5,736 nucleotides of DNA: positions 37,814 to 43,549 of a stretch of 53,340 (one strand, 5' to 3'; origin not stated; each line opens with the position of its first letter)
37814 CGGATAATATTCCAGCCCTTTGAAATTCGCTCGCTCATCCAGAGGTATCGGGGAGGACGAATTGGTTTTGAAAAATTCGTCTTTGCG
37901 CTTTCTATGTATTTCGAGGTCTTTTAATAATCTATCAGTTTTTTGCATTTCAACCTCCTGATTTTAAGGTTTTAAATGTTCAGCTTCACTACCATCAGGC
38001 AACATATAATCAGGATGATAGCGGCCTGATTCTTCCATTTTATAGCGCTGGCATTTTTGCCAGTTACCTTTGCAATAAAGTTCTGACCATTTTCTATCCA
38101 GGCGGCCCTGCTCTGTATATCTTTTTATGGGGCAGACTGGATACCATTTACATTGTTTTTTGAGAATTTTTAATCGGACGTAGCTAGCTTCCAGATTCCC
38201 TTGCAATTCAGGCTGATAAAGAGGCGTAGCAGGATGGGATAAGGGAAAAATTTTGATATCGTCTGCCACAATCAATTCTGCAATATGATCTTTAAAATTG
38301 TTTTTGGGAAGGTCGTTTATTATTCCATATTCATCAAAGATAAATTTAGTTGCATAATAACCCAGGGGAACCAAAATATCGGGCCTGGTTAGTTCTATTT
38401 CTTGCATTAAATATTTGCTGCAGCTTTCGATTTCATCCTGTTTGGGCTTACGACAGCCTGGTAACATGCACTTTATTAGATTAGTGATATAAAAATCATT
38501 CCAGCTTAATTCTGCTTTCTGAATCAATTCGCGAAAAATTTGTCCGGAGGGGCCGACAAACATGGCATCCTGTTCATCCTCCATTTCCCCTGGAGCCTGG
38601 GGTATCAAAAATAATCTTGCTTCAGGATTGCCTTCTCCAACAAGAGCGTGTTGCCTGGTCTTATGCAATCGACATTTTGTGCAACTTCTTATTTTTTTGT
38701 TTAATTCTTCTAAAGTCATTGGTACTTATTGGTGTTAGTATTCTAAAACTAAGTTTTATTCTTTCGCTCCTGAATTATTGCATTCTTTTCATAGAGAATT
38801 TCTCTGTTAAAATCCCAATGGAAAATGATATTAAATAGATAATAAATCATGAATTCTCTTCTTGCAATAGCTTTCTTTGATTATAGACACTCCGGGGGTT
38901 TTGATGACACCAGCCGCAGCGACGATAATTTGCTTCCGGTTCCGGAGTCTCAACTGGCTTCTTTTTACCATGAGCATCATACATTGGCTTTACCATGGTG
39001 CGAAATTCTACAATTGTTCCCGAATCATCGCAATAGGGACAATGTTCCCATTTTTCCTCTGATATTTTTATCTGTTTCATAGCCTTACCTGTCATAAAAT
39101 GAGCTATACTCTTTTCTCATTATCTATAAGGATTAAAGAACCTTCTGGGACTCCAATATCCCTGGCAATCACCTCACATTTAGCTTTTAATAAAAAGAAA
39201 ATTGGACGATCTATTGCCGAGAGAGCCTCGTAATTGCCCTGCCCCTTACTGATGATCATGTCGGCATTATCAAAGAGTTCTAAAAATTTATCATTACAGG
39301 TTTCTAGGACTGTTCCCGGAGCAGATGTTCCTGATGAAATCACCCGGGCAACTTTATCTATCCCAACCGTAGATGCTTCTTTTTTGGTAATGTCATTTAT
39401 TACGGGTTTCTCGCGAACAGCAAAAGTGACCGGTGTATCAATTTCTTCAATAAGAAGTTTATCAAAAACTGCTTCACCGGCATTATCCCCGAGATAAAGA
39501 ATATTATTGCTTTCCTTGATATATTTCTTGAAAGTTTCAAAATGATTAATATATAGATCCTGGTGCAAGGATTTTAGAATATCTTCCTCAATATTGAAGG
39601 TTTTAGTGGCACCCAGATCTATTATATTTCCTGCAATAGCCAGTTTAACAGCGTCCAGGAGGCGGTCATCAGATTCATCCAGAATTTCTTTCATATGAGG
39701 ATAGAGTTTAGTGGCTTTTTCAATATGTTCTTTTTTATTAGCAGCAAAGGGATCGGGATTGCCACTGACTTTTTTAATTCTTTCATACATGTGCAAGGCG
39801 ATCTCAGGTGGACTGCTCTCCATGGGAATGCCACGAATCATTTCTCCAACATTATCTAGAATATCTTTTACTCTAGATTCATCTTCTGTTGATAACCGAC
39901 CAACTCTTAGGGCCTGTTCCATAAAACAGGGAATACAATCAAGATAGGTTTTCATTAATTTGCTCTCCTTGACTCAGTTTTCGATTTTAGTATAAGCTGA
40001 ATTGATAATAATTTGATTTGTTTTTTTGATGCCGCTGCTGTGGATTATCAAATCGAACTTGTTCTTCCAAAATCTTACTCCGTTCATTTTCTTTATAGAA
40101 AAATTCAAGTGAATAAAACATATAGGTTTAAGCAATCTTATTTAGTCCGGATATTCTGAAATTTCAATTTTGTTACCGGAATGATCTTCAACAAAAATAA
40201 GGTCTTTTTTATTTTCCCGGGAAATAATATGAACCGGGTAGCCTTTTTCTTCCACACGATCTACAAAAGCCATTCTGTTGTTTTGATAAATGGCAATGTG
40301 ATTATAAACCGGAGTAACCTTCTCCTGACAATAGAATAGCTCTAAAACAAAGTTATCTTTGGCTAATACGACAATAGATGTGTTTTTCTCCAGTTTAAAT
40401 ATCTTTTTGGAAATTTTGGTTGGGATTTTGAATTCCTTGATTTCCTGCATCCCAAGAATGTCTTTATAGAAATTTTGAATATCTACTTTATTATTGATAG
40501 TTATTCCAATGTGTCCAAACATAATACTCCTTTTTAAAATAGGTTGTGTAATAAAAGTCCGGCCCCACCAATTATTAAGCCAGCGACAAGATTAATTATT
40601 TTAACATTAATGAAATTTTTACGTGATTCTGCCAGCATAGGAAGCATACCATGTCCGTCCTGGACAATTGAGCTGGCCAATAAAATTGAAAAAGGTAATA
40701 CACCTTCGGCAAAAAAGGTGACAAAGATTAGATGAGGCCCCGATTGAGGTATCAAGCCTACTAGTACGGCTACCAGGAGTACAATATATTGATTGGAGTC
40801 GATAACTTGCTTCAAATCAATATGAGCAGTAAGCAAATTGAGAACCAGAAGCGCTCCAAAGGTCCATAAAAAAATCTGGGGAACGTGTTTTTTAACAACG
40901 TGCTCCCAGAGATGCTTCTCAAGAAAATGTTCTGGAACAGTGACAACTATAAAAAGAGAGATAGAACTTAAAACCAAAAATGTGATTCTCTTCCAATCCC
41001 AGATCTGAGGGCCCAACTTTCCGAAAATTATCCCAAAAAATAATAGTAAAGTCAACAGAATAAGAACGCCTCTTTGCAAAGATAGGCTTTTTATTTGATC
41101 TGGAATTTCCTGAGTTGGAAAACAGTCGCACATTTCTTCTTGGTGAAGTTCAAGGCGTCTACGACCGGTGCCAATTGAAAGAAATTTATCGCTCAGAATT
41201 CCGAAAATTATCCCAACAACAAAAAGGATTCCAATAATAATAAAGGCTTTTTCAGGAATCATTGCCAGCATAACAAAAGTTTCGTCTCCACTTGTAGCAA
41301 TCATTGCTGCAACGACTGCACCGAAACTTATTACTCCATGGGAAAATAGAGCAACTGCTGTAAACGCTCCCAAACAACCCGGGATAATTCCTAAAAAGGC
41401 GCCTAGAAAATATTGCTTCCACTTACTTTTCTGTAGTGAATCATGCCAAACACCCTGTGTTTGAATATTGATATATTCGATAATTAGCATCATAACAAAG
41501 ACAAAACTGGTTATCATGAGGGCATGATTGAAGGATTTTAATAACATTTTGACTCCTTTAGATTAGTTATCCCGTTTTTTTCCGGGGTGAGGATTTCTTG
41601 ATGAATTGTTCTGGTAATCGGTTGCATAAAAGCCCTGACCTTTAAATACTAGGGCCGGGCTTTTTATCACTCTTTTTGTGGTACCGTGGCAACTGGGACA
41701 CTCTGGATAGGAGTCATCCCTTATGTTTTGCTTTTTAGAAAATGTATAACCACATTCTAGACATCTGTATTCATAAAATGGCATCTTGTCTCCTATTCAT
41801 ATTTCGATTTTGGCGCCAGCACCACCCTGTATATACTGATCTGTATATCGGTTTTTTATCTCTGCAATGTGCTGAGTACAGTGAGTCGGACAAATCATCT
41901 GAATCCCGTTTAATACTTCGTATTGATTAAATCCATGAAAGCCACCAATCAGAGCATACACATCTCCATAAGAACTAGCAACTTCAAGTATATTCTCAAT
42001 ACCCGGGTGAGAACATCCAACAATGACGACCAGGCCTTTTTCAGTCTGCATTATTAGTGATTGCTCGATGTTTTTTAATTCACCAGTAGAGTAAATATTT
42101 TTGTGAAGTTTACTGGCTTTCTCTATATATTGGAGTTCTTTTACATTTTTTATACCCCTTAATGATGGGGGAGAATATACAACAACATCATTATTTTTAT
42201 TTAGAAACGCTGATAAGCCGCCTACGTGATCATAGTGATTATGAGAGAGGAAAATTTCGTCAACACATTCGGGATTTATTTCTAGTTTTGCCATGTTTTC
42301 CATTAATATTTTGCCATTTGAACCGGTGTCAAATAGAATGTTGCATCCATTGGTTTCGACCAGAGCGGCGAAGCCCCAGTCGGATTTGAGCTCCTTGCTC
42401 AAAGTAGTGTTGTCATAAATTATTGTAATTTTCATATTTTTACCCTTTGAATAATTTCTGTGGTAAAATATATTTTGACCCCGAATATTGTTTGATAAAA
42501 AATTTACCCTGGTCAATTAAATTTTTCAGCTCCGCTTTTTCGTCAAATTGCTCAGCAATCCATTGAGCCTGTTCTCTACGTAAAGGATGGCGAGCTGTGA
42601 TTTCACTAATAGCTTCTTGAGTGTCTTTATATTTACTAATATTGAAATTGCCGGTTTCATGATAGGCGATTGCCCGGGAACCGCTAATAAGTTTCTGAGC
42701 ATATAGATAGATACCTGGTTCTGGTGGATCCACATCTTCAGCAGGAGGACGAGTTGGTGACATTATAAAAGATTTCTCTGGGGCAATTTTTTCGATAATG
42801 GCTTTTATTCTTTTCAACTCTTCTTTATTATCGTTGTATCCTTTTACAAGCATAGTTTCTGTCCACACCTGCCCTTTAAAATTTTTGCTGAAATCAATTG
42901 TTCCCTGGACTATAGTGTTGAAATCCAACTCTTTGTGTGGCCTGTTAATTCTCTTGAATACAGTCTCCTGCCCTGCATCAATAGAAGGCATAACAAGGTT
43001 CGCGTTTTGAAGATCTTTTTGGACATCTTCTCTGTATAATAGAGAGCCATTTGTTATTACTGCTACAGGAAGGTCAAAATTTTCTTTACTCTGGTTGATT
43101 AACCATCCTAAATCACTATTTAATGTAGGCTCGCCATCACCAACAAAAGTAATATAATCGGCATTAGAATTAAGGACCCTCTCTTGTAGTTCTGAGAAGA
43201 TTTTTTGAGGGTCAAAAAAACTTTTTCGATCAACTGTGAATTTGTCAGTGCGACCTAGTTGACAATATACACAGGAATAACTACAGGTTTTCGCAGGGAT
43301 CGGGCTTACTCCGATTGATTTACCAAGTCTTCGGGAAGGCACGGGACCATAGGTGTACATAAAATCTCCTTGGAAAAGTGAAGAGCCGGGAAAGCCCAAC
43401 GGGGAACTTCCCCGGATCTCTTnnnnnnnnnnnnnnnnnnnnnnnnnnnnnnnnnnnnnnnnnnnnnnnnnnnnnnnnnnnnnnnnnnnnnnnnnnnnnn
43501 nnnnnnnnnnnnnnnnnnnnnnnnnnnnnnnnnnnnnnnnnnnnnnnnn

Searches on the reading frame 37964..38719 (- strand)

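Call 41: search_protein_families(library=ncbifam, proteins=[window:37964-38719:-], max_evalue=1e-10)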
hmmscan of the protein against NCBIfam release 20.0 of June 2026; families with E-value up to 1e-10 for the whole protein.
window:37964-38719:- (251 aa): 3 families
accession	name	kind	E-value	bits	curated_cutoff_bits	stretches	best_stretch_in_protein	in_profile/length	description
NF040953.1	Arch_udg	equivalog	1.1e-48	165.1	250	1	3-180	1-179/184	type-4 uracil-DNA glycosylase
TIGR00758.1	UDG_fam4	subfamily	2.9e-43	147.5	125.3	1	13-187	1-171/173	uracil-DNA glycosylase, family 4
TIGR03914.1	UDG_fam_dom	hypoth_equivalog_domain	8e-27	94.3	189.95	1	2-135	44-184/231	UdgX family uracil-DNA binding protein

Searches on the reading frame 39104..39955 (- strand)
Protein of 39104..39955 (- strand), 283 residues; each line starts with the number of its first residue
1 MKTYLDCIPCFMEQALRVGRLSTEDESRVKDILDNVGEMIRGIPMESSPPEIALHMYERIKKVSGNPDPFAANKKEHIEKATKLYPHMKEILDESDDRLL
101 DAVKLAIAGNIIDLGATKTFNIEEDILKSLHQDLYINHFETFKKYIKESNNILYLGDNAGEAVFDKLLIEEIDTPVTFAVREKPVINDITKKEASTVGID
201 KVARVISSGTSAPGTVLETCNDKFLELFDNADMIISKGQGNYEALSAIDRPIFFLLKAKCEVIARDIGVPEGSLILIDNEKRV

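Call 41: search_protein_families(library=ncbifam, proteins=[window:39104-39955:-], max_evalue=1e-10)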
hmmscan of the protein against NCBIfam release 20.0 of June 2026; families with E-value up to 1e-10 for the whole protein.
window:39104-39955:- (283 aa): 2 families
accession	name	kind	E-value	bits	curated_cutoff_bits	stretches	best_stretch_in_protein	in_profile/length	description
NF040824.1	damage_ctl_Phtase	equivalog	5.2e-64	216.4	440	1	1-275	1-280/282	damage-control phosphatase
NF041594.1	dam_ctlPhtase_Archglob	equivalog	8.4e-47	159.9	500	1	1-275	1-283/287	damage-control phosphatase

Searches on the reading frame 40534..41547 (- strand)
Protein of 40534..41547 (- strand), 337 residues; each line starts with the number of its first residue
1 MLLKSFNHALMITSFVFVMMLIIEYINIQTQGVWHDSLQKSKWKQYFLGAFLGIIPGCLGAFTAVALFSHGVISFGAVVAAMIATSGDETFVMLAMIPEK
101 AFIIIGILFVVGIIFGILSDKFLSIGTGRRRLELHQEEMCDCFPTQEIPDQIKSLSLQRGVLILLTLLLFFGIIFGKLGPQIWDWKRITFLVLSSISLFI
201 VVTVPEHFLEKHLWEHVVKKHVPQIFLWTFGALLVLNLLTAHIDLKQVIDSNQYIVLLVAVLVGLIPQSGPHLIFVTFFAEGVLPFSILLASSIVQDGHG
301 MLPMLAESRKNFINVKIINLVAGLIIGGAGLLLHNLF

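Call 41: search_protein_families(library=ncbifam, proteins=[window:40534-41547:-], max_evalue=1e-10)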
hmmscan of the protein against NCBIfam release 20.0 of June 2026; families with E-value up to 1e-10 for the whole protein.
window:40534-41547:- (337 aa): 1 family
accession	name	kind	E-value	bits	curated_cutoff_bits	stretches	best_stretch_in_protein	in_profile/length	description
NF037962.1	arsenic_eff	subfamily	1.7e-49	168.7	100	1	10-327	3-287/287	arsenic efflux protein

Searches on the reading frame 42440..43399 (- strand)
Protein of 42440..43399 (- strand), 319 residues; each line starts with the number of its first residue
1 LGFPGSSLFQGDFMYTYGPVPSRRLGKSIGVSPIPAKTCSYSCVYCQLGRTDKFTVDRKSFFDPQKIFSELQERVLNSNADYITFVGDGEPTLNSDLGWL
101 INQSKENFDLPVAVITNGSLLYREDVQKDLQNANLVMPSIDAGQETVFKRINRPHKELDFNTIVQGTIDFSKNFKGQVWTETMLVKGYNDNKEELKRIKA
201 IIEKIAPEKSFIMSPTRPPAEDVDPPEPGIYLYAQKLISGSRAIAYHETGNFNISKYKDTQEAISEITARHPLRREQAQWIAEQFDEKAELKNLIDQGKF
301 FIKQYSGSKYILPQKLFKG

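Call 62: search_protein_families(library=pfam, proteins=[window:42440-43399:-], max_evalue=0.00001)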
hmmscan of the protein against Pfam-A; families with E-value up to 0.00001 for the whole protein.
window:42440-43399:- (319 aa): 1 family
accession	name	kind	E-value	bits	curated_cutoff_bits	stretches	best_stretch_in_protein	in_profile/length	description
PF04055.27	Radical_SAM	-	9.2e-15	55.6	29.5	1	36-195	4-162/166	Radical SAM superfamily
